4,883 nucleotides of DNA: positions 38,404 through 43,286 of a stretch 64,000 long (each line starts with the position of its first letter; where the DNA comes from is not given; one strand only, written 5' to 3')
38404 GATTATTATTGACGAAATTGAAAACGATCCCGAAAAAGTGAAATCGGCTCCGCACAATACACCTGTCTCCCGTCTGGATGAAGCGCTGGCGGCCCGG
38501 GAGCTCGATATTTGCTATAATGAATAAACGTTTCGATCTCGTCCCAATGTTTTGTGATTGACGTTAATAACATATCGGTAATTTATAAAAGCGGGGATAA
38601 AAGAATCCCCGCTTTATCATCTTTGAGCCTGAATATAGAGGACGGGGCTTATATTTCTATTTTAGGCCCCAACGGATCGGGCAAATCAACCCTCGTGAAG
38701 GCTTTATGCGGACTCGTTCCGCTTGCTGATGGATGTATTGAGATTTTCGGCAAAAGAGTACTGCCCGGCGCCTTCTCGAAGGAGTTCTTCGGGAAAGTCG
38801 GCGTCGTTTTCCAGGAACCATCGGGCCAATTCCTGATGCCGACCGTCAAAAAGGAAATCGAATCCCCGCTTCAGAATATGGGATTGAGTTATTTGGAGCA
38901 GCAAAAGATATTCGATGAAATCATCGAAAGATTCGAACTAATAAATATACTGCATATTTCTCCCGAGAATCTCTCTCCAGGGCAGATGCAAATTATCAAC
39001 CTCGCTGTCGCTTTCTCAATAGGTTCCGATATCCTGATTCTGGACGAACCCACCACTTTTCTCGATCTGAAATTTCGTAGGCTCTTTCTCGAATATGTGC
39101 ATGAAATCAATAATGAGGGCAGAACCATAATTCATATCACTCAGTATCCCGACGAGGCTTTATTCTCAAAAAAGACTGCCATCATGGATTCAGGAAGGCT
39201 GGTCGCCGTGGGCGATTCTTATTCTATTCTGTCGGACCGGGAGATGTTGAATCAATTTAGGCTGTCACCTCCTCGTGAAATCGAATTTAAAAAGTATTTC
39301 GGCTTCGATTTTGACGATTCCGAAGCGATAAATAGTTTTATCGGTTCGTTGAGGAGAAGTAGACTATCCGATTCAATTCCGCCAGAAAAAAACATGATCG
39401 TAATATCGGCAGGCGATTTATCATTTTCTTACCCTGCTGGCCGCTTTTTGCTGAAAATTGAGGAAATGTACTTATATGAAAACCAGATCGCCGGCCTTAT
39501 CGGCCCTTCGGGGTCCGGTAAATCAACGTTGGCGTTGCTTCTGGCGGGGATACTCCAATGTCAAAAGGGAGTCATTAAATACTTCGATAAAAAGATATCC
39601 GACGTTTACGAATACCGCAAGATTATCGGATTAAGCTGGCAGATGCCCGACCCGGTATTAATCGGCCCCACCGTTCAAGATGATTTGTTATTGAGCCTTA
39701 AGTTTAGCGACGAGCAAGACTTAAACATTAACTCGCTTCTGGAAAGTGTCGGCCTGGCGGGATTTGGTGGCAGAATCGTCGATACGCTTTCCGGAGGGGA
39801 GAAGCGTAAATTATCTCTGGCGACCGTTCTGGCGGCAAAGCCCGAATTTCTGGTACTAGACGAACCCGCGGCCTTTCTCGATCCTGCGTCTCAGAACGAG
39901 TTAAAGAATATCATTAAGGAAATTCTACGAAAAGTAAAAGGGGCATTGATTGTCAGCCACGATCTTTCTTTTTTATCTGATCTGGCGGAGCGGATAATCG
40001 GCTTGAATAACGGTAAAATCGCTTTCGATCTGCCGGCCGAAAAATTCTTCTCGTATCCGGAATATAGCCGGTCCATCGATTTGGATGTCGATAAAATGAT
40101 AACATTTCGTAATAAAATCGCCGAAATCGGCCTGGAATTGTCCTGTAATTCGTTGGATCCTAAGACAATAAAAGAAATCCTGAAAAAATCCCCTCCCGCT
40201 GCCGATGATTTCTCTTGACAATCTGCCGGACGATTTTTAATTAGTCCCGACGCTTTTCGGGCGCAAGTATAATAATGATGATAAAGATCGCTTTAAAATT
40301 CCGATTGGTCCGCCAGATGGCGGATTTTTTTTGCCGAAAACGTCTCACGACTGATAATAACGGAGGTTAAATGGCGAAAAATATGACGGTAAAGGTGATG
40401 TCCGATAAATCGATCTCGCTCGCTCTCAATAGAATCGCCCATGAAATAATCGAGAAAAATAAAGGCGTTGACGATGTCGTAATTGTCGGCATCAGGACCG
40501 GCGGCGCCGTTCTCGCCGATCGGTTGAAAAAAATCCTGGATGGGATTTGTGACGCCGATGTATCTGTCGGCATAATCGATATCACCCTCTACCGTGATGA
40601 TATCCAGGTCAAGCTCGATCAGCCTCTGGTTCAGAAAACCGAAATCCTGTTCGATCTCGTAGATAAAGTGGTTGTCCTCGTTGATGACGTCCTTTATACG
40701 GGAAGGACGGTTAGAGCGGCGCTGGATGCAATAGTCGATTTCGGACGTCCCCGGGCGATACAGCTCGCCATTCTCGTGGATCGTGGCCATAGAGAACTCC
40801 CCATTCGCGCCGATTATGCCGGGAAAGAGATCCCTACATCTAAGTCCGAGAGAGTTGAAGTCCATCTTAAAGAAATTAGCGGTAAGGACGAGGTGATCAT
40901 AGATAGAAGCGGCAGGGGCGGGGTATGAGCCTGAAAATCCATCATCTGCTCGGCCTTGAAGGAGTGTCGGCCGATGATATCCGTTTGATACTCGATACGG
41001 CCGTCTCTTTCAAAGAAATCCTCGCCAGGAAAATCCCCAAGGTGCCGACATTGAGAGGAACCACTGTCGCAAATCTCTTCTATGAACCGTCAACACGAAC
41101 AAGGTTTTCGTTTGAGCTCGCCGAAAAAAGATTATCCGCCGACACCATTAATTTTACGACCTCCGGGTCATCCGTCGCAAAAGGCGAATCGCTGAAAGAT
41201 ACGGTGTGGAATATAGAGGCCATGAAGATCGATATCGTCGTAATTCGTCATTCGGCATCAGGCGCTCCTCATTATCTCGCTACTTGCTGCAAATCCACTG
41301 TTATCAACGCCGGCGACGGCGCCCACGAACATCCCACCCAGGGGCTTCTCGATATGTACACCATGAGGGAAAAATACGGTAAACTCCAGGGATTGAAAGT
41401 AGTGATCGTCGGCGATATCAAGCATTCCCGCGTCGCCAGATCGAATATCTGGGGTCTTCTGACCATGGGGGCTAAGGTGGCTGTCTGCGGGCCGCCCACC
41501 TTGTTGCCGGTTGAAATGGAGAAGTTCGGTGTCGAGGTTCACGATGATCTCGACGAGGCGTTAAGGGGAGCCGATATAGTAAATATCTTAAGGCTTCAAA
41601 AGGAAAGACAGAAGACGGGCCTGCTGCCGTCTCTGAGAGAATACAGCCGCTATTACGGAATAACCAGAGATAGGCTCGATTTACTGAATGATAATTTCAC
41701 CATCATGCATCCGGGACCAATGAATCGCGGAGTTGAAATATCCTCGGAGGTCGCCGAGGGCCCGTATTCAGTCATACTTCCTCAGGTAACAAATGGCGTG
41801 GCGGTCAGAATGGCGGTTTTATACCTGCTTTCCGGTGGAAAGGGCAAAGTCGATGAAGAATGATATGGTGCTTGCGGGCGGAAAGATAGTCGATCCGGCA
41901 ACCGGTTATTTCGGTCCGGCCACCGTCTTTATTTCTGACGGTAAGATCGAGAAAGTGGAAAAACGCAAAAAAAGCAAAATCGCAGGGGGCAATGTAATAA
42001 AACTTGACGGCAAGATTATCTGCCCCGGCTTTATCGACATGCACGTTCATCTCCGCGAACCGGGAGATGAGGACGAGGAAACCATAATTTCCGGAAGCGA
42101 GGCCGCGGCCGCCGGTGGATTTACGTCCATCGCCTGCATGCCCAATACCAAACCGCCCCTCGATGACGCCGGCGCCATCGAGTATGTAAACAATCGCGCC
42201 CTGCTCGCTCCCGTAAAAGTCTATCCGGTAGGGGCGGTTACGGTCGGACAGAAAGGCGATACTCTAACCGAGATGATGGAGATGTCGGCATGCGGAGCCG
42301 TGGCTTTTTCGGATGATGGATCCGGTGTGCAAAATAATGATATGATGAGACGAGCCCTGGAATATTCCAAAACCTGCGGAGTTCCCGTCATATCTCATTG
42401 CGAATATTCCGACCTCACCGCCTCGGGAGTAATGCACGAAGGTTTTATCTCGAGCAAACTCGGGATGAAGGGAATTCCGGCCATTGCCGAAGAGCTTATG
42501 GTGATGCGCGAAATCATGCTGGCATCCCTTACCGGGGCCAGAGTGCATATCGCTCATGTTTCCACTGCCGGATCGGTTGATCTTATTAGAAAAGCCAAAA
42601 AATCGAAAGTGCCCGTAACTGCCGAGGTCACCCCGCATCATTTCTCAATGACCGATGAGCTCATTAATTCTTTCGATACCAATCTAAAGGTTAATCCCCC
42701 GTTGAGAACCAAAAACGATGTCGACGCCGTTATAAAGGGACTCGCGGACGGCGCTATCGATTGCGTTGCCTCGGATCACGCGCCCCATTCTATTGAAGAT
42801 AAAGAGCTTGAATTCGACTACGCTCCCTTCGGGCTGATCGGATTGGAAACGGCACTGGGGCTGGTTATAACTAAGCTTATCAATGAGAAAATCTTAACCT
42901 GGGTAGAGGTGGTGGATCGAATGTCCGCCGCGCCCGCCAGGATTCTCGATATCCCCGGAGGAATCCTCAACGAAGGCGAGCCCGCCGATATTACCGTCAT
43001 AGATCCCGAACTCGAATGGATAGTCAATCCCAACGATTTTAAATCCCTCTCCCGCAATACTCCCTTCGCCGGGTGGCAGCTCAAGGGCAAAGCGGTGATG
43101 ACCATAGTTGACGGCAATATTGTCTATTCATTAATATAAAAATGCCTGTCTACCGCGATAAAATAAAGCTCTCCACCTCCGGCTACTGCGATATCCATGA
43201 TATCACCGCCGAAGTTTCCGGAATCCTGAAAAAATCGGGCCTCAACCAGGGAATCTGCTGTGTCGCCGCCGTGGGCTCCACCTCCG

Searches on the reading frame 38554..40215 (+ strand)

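Call 71: search_protein_families(library=pfam, proteins=[window:38554-40215:+], max_evalue=0.000001)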
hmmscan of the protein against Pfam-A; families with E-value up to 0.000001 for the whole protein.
window:38554-40215:+ (554 aa): 4 families
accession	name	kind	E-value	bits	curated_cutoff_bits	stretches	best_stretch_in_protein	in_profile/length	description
PF00005.33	ABC_tran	-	3.8e-51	173.7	25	2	21-168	1-137/137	ABC transporter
PF13304.12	AAA_21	-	1.2e-20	75.3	27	0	135-193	233-294/304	AAA domain, putative AbiEii toxin, Type IV TA system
PF02463.25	SMC_N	-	1.6e-17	64.2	40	1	34-193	27-194/220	RecF/RecN/SMC N terminal domain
PF13555.12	AAA_29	-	1.3e-08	34.8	27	0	31-52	23-43/61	P-loop containing region of AAA domain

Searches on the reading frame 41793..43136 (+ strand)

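Call 71: search_protein_families(library=pfam, proteins=[window:41793-43136:+], max_evalue=0.000001)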
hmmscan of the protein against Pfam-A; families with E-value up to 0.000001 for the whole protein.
window:41793-43136:+ (448 aa): 3 families
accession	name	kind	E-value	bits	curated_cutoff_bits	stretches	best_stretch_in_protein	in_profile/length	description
PF01979.26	Amidohydro_1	-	2.5e-26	93.2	25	1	75-444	1-345/345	Amidohydrolase family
PF07969.17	Amidohydro_3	-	5.4e-12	46.4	29.7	0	365-445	404-472/472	Amidohydrolase family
PF12890.13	DHOase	-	1.4e-10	41.8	21.2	1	73-258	1-139/142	Dihydro-orotase-like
